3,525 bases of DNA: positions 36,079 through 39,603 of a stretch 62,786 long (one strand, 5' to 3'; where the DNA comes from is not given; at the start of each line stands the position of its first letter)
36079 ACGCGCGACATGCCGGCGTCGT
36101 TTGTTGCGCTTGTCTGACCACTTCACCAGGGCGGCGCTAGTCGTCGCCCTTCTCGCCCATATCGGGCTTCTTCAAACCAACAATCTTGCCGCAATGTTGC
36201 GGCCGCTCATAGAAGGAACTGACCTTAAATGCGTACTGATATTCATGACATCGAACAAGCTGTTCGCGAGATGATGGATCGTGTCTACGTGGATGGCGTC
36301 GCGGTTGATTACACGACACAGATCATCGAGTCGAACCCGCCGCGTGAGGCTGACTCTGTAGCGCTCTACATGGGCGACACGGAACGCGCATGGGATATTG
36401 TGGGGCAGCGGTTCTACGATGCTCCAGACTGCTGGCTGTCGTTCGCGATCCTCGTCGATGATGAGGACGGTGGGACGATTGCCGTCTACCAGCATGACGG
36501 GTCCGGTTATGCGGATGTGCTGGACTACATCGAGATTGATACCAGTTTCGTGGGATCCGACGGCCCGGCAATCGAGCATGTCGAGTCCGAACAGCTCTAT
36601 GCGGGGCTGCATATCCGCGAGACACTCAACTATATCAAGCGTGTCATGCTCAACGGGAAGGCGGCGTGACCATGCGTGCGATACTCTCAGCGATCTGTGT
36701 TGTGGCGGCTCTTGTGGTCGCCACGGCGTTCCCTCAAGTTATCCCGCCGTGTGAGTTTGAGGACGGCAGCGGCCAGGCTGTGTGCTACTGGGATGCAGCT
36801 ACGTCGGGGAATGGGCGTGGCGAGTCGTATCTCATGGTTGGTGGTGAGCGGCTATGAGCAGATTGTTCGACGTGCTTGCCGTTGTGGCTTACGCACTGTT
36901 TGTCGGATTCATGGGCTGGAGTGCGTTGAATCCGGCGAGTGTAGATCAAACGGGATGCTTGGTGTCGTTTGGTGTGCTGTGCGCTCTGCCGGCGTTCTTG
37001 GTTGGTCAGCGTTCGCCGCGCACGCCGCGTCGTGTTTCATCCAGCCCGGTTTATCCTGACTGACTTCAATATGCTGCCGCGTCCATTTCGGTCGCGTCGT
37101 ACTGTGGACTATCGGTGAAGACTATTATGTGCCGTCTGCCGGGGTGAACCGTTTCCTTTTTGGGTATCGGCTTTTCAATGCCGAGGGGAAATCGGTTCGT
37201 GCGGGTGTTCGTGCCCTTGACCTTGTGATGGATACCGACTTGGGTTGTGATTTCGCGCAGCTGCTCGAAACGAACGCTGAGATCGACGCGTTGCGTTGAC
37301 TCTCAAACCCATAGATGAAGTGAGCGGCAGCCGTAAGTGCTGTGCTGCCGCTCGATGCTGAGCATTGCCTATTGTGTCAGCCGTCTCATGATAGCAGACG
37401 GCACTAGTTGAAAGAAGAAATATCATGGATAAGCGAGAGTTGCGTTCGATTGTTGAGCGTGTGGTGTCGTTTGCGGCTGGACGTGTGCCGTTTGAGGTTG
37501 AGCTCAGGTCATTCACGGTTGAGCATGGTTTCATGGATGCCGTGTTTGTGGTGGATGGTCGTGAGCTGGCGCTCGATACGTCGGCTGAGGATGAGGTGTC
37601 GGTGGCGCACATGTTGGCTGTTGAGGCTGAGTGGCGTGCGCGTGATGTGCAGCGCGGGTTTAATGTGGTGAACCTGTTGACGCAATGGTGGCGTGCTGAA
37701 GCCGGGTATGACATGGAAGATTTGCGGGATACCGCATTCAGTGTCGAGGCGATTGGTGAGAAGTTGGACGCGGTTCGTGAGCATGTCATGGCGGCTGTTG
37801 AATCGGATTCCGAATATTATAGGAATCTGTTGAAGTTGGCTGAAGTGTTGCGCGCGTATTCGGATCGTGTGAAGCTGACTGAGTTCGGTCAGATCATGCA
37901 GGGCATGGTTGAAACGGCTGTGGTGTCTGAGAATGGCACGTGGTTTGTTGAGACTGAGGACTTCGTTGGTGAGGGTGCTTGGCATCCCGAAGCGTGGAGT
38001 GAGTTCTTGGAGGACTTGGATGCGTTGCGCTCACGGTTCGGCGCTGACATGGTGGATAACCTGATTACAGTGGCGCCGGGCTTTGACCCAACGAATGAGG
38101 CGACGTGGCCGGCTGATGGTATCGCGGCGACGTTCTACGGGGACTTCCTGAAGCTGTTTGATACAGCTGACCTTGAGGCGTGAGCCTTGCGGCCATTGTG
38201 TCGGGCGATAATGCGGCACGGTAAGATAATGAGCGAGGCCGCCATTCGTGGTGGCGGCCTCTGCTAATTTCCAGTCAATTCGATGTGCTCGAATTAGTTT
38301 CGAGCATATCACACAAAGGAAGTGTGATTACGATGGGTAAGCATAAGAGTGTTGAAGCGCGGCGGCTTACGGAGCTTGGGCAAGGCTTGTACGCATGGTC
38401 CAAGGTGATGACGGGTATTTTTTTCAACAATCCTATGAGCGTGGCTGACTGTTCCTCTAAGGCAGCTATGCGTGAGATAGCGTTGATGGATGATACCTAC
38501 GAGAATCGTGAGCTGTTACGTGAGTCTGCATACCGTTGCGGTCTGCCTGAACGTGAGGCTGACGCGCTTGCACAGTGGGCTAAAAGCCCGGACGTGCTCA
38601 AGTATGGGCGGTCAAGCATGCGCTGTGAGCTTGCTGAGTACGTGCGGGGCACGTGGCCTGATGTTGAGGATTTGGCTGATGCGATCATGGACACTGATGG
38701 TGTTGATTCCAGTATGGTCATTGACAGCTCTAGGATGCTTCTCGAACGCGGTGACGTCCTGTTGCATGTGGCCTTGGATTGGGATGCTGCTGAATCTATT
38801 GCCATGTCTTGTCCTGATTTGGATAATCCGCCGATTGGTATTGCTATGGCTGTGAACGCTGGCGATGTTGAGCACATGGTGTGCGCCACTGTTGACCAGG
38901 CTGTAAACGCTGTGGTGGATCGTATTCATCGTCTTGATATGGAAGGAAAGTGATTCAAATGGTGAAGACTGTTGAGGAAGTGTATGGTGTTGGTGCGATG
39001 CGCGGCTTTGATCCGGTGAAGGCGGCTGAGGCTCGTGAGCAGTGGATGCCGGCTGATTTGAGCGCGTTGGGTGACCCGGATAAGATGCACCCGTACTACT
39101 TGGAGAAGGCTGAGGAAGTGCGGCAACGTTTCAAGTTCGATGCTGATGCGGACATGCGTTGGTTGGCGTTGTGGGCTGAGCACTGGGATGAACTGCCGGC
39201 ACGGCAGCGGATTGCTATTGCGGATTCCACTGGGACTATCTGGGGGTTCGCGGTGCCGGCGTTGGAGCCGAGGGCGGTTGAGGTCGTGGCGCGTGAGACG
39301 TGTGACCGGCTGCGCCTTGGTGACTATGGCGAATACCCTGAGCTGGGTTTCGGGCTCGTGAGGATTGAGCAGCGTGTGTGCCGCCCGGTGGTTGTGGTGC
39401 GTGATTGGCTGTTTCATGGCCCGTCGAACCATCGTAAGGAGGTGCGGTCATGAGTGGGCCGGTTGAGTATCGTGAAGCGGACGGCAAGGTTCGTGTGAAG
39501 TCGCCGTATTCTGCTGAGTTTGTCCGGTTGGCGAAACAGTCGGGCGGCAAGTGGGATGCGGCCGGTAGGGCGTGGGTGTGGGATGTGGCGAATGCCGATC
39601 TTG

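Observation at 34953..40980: Self-contained ~6 kb opposite-strand island between the early and late operons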

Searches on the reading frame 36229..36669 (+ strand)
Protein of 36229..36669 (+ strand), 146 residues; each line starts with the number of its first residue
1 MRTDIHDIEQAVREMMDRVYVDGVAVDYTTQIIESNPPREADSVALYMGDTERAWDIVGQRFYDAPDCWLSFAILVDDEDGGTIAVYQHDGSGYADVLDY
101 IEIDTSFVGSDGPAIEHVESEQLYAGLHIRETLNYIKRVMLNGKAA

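Call 4: search_protein_families(library=pfam, proteins=[window:36229-36669:+], max_evalue=0.1)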
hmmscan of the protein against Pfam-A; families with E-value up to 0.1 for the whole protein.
window:36229-36669:+ (146 aa): 0 families

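Call 5: search_protein_families(library=phrogs, proteins=[window:36229-36669:+], max_evalue=0.1)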
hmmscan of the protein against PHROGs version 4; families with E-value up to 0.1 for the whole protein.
window:36229-36669:+ (146 aa): 0 families

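Call 22: search_protein_families(library=padloc, proteins=[window:36229-36669:+], max_evalue=0.1)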
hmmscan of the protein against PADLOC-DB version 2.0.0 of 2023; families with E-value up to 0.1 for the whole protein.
window:36229-36669:+ (146 aa): 0 families

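Call 23: search_protein_families(library=ncbifam, proteins=[window:36229-36669:+], max_evalue=0.1)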
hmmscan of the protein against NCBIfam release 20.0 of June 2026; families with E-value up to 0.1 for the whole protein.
window:36229-36669:+ (146 aa): 0 families

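Call 75: search_solved_structures(query=A8, max_evalue=5, show_alignments=2)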
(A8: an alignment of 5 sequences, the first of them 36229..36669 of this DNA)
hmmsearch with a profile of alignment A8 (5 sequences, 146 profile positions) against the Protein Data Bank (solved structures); distinct sequences matched with E-value up to 5: 1.
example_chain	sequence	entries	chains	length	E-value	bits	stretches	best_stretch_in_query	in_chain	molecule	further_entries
5z6d_A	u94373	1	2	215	0.27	14.1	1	60-97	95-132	DUF1881 domain-containing protein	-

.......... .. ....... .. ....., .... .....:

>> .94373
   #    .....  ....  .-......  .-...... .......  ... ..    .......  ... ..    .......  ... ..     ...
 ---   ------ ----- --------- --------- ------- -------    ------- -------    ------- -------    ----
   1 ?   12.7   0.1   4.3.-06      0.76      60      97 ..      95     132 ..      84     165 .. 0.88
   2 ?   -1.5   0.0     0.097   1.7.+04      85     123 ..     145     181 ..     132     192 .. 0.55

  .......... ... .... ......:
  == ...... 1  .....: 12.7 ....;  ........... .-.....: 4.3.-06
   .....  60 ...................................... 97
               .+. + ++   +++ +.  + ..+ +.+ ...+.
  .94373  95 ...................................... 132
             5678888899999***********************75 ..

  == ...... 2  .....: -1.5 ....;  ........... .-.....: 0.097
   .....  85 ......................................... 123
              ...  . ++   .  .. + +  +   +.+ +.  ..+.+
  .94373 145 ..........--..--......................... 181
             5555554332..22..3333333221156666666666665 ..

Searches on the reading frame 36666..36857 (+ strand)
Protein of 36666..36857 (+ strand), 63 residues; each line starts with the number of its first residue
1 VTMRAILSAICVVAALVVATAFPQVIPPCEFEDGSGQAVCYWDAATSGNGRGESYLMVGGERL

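Call 4: search_protein_families(library=pfam, proteins=[window:36666-36857:+], max_evalue=0.1)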
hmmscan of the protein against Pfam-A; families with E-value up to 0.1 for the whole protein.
window:36666-36857:+ (63 aa): 0 families

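Call 5: search_protein_families(library=phrogs, proteins=[window:36666-36857:+], max_evalue=0.1)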
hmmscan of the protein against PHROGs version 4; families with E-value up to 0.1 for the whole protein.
window:36666-36857:+ (63 aa): 4 families
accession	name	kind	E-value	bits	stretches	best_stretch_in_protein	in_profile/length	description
phrog_19904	-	unknown function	2.4e-13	50.7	1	5-60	7-59/69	-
phrog_23104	-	unknown function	4e-07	31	1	10-56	17-56/67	-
phrog_3994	-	unknown function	1.1e-05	26.7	1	17-57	42-79/142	-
phrog_12613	-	unknown function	0.0012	20.1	1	4-43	5-45/56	-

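Call 22: search_protein_families(library=padloc, proteins=[window:36666-36857:+], max_evalue=0.1)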
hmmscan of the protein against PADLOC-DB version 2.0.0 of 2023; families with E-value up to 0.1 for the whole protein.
window:36666-36857:+ (63 aa): 0 families

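Call 23: search_protein_families(library=ncbifam, proteins=[window:36666-36857:+], max_evalue=0.1)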
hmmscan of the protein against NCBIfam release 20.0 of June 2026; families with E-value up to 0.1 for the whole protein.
window:36666-36857:+ (63 aa): 0 families

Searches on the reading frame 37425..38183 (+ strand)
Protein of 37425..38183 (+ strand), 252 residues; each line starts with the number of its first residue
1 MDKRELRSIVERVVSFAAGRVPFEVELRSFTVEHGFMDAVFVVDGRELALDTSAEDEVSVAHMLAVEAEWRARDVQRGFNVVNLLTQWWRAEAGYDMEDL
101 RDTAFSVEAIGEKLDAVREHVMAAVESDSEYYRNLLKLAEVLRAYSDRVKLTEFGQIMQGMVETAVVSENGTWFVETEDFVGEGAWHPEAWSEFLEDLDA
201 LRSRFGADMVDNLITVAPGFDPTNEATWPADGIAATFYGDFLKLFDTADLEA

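Call 4: search_protein_families(library=pfam, proteins=[window:37425-38183:+], max_evalue=0.1)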
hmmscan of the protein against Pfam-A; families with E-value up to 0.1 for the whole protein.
window:37425-38183:+ (252 aa): 0 families

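Call 5: search_protein_families(library=phrogs, proteins=[window:37425-38183:+], max_evalue=0.1)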
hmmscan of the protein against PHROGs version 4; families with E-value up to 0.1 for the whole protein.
window:37425-38183:+ (252 aa): 2 families
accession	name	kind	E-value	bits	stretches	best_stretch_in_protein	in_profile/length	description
phrog_10753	-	unknown function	0.017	16.3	1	132-179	5-52/94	-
phrog_33063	-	unknown function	0.048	14.7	0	41-93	10-62/69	-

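Call 22: search_protein_families(library=padloc, proteins=[window:37425-38183:+], max_evalue=0.1)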
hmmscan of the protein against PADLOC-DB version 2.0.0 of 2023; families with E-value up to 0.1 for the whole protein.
window:37425-38183:+ (252 aa): 0 families

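Call 23: search_protein_families(library=ncbifam, proteins=[window:37425-38183:+], max_evalue=0.1)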
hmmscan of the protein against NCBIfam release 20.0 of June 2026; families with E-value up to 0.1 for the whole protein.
window:37425-38183:+ (252 aa): 2 families
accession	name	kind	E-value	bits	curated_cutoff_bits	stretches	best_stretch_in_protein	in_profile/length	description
NF009191.0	PRK12539.1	subfamily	0.0042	16.6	171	1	77-152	68-146/185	sigma-70 family RNA polymerase sigma factor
NF009188.0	PRK12536.1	subfamily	0.069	13.1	250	1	78-160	75-154/190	RNA polymerase sigma factor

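Call 68: find_homologous_proteins(query=window:37425-38183:+, max_evalue=0.001)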
Query window:37425-38183:+ (252 aa): 77 proteins with E <= 0.001 among 1627 candidates.
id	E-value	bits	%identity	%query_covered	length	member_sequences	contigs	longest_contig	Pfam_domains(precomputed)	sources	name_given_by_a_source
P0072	4.5e-159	546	99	100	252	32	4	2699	-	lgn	-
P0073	6.9e-150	516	94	100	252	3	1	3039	-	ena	-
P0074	2.1e-144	498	91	100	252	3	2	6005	-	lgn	-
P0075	5.1e-144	496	91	100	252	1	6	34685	-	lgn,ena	-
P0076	4.7e-143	493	90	100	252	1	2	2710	-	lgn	-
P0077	1.5e-142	492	90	100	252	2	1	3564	-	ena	-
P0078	1.8e-142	491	90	100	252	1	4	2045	-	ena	-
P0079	8.4e-142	489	90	100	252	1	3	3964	-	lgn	-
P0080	1.3e-141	488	89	100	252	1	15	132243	-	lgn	-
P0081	1.6e-141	488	90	100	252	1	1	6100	-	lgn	-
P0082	2.2e-141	488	90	100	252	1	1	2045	-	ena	-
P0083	2.6e-141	487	90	100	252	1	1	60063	-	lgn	-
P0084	2.7e-141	487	89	100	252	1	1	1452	-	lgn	-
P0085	7.2e-141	486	89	100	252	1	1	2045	-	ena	-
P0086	9.9e-141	486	89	100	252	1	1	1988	-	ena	-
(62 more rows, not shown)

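Call 82: predict_structure(alignment_id=A6)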
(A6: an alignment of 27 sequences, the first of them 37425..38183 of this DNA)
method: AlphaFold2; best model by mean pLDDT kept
length: 252 residues; sequences in the alignment: 27
mean_pLDDT: 51.2   pTM: 0.35
mean pLDDT of the five models: 51.2, 47.8, 47.8, 45.5, 42.2
residues with pLDDT >= 90: 0; 70-90: 47; 50-70: 59; < 50: 146
segments of 3 or more residues with pLDDT < 50: 100-195, 204-206, 208-225, 227-252
pLDDT, mean of each block of 10 residues (from residue 1): 75 79 80 74 76 64 68 64 66 58 44 44 37 38 39 37 35 31 33 48 45 42 46 32 31 31
secondary structure, 60 per line:
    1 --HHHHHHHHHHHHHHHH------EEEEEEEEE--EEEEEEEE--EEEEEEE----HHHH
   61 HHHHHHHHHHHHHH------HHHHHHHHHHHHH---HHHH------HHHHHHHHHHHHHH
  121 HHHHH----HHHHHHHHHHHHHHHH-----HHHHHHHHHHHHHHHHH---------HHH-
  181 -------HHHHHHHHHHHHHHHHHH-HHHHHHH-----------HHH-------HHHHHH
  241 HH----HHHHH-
elements in order: H3-18 E25-33 E36-43 E46-52 H57-74 H81-93 H97-100 H107-125 H130-145 H151-167 H188-205 H207-213 H235-242 H247-251

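Call 88: fold_search(model_id=the predicted structure, library=pdb)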
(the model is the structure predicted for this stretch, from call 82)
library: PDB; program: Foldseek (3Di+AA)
matches with E <= 10: 1231; with E <= 0.001: 0
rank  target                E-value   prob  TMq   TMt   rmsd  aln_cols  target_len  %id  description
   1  9asm_B                7.5e-02  0.51  0.19  0.19  17.9       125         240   10  Human Drosha and DGCR8 in complex with Pri-let-7f1 (released 2024-09-04)
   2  7zj1_A                9.0e-02  0.35  0.15  0.29   7.1        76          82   16  Crystal structure of ADAR1-dsRBD3 dimer (released 2023-10-25)
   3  2dmy_MODEL_1_A        1.0e-01  0.28  0.14  0.26   7.4        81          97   15  Solution structure of DSRM domain in Spermatid perinuclear RNA-bind protein (released 2006-10-24)
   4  9asp_B                1.1e-01  0.28  0.17  0.17  15.6       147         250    9  Human Drosha and DGCR8 in complex with Pri-let-7a1 (released 2024-09-04)
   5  1x49_MODEL_1_A        1.1e-01  0.25  0.15  0.26   7.0        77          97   14  Solution structure of the first DSRM domain in Interferon-induced, double-stranded RNA-activated protein kinas (released 2005-11-14)
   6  7e4v_A                1.2e-01  0.23  0.14  0.27   6.2        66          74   11  Crystal structure of mosquito Staufen dsRNA binding domain 4 (released 2022-02-16)
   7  3p1x_A                1.4e-01  0.35  0.15  0.32   5.5        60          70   22  Crystal structure of DRBM 2 domain of Interleukin enhancer-binding factor 3 from Homo sapiens, Northeast Structural Ge (released 2010-12-29)
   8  7zj1_B                1.4e-01  0.25  0.14  0.27   6.1        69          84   14  Crystal structure of ADAR1-dsRBD3 dimer (released 2023-10-25)
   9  9a5h_A                1.5e-01  0.54  0.11  0.06  11.3        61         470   16  Integrative model of DLDH1-ODP2 by crosslinking MS and deep learning (released 2024-09-18)
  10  2l33_MODEL_1_A        1.5e-01  0.33  0.13  0.28   5.3        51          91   25  Solution NMR Structure of DRBM 2 domain of Interleukin enhancer-binding factor 3 from Homo sapiens, Northeast  (released 2010-09-22)
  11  3p1x_B                1.5e-01  0.30  0.14  0.32   5.6        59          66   22  Crystal structure of DRBM 2 domain of Interleukin enhancer-binding factor 3 from Homo sapiens, Northeast Structural Ge (released 2010-12-29)
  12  8yig_B                1.8e-01  0.33  0.16  0.33  12.6        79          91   11  DmDcr-2/LoqsPD/slm2 in initial binding state (released 2025-03-05)
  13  2ez6_A                1.8e-01  0.25  0.14  0.16   6.2        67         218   13  Crystal structure of Aquifex aeolicus RNase III (D44N) complexed with product of double-stranded RNA processing (released 2006-02-07)
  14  5kph_MODEL_1_A        2.1e-01  0.69  0.16  0.39   4.6        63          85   10  Solution NMR Structure of Denovo Beta Sheet Design Protein, Northeast Structural Genomics Consortium (NESG) Ta (released 2016-09-28)
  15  2mdr_MODEL_1_A        2.1e-01  0.28  0.15  0.30   7.4        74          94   16  Solution structure of the third double-stranded RNA-binding domain (dsRBD3) of human adenosine-deaminase ADAR1 (released 2014-04-30)
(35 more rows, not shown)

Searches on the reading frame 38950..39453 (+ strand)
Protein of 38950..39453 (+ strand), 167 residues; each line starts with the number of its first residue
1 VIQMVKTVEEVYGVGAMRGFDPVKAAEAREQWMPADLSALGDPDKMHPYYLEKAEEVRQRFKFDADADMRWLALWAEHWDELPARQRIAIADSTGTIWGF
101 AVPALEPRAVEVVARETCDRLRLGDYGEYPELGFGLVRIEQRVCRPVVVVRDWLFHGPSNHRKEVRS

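Call 4: search_protein_families(library=pfam, proteins=[window:38950-39453:+], max_evalue=0.1)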
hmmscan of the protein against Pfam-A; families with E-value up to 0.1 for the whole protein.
window:38950-39453:+ (167 aa): 0 families

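Call 5: search_protein_families(library=phrogs, proteins=[window:38950-39453:+], max_evalue=0.1)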
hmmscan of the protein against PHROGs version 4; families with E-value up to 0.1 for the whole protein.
window:38950-39453:+ (167 aa): 0 families

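Call 22: search_protein_families(library=padloc, proteins=[window:38950-39453:+], max_evalue=0.1)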
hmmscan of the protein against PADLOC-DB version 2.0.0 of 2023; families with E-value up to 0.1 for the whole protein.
window:38950-39453:+ (167 aa): 0 families

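Call 23: search_protein_families(library=ncbifam, proteins=[window:38950-39453:+], max_evalue=0.1)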
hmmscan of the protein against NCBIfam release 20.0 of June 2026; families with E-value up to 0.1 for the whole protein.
window:38950-39453:+ (167 aa): 0 families

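Call 76: search_solved_structures(query=A9, max_evalue=5, show_alignments=2)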
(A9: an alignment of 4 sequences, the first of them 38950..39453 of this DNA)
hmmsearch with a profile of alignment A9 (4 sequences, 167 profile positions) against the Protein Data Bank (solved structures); distinct sequences matched with E-value up to 5: 6.
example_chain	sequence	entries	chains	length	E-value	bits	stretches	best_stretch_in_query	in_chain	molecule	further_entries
26wd_A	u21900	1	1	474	0.31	14.2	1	59-93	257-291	Alpha-amylase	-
5nco_l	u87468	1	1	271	1.3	12.2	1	65-135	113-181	Signal recognition particle receptor FtsY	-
4c7o_B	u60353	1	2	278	1.3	12.1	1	65-135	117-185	SIGNAL RECOGNITION PARTICLE RECEPTOR FTSY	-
6fqd_A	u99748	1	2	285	1.4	12.1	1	65-135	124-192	Signal recognition particle receptor FtsY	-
1fts_A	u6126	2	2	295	1.5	12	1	65-135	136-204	FTSY | SIGNAL RECOGNITION PARTICLE RECEPTOR FTSY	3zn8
9n3g_A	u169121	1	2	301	1.5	11.9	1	65-135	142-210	Signal recognition particle receptor FtsY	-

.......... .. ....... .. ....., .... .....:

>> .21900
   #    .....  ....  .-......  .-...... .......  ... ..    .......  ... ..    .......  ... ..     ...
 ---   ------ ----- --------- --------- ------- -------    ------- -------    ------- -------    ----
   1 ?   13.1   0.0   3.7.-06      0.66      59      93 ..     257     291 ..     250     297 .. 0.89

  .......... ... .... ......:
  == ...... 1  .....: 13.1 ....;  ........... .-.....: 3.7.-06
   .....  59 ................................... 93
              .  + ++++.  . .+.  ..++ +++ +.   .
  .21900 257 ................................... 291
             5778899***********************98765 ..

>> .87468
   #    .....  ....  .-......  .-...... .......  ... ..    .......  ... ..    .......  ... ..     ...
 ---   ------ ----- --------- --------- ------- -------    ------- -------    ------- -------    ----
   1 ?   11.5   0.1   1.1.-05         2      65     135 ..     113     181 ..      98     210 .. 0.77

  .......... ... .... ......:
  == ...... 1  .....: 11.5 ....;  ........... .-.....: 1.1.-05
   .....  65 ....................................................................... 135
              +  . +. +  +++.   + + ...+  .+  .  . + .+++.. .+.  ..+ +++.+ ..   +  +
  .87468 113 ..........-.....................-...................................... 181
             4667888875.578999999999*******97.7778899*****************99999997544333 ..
